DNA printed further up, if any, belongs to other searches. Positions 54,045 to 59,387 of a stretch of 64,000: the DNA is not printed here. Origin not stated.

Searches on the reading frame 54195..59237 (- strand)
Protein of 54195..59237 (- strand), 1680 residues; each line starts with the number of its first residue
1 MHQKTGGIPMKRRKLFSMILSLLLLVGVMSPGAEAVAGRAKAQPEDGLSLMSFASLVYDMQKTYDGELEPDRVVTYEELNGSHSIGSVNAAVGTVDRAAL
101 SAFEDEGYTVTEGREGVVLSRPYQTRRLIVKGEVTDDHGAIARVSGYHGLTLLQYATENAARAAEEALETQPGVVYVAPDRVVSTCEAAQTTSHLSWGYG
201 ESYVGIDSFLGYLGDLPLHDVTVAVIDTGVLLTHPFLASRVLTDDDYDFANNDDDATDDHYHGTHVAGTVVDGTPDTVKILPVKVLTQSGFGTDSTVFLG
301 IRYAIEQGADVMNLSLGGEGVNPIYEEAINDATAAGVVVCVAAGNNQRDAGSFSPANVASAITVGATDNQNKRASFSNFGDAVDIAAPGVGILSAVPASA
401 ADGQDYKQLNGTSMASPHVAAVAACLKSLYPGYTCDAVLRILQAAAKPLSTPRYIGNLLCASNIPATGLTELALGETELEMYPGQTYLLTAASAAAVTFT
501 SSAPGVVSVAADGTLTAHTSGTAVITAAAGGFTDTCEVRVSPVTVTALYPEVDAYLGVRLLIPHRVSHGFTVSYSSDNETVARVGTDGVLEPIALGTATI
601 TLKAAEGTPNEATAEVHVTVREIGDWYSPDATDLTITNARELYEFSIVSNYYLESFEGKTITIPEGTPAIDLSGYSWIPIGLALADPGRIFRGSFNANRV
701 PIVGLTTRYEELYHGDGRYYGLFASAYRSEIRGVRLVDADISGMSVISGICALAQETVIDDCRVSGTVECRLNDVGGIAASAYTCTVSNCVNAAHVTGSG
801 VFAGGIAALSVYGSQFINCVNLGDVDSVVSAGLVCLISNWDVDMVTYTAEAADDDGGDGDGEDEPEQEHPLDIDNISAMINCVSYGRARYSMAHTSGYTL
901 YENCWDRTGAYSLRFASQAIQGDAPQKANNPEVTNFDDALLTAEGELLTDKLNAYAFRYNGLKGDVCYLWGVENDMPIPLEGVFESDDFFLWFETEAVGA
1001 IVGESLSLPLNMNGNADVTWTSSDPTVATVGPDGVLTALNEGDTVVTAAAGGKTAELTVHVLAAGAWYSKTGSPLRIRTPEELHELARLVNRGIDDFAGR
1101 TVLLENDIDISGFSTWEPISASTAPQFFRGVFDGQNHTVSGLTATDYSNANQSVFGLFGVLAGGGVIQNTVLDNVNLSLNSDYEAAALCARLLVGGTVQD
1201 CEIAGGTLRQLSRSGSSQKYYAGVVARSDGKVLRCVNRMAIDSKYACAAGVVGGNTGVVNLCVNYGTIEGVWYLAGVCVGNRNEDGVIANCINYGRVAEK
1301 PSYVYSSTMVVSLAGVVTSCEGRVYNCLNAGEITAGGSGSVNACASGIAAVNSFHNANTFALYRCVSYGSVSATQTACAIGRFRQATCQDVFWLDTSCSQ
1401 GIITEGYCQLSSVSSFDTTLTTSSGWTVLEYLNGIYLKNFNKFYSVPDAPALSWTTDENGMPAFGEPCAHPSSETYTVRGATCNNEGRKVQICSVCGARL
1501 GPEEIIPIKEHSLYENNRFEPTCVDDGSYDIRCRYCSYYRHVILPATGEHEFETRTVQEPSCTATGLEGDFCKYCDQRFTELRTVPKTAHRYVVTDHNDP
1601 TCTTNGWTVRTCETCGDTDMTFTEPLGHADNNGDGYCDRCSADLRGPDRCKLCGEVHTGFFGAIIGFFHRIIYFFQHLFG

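Call 24: search_protein_families(library=pfam, proteins=[window:54195-59237:-], max_evalue=0.001)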
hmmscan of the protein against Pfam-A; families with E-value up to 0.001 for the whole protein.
window:54195-59237:- (1680 aa): 3 families
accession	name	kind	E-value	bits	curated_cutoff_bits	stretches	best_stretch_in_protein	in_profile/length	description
PF00082.27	Peptidase_S8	-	1.2e-49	169.6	21.8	1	220-446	3-273/288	Subtilase family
PF22359.2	Big-like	-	2.2e-13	50.6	27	2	496-541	2-47/48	Bacterial Ig-like domain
PF02368.24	Big_2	-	4.8e-13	49.3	22.8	1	1014-1056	32-76/79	Bacterial Ig-like domain (group 2)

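Call 50: search_protein_families(library=ncbifam, proteins=[window:54195-59234:-], max_evalue=0.01)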
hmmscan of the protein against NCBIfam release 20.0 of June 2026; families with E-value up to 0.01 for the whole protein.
window:54195-59234:- (1679 aa): 6 families
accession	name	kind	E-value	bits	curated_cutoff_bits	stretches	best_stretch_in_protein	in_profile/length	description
TIGR03921.1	T7SS_mycosin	equivalog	5.9e-40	137.5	278.75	1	219-446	14-264/353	type VII secretion-associated serine protease mycosin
NF033595.1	denti_PrtP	equivalog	2.3e-21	76.1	300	1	304-428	335-459/606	dentilisin complex serine proteinase subunit PrtP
NF049966.1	QH_SP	equivalog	2.5e-19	69.5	165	1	222-445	2-211/219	subtilisin-like serine protease QhpE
TIGR03895.1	protease_PatA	subfamily_domain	5.3e-15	55.2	421.05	1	296-428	46-179/606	PatA/PatG family cyanobactin maturation protease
NF040553.1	SGO_0316_fam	subfamily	0.00052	17.8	1400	0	383-437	670-723/1486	SGO_0316/SGO_0317 family LPXTG-anchored serine peptidase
NF042956.1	IteS_antiphage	equivalog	0.00053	18.4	900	1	221-347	258-396/747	S8 family anti-phage peptidase IteS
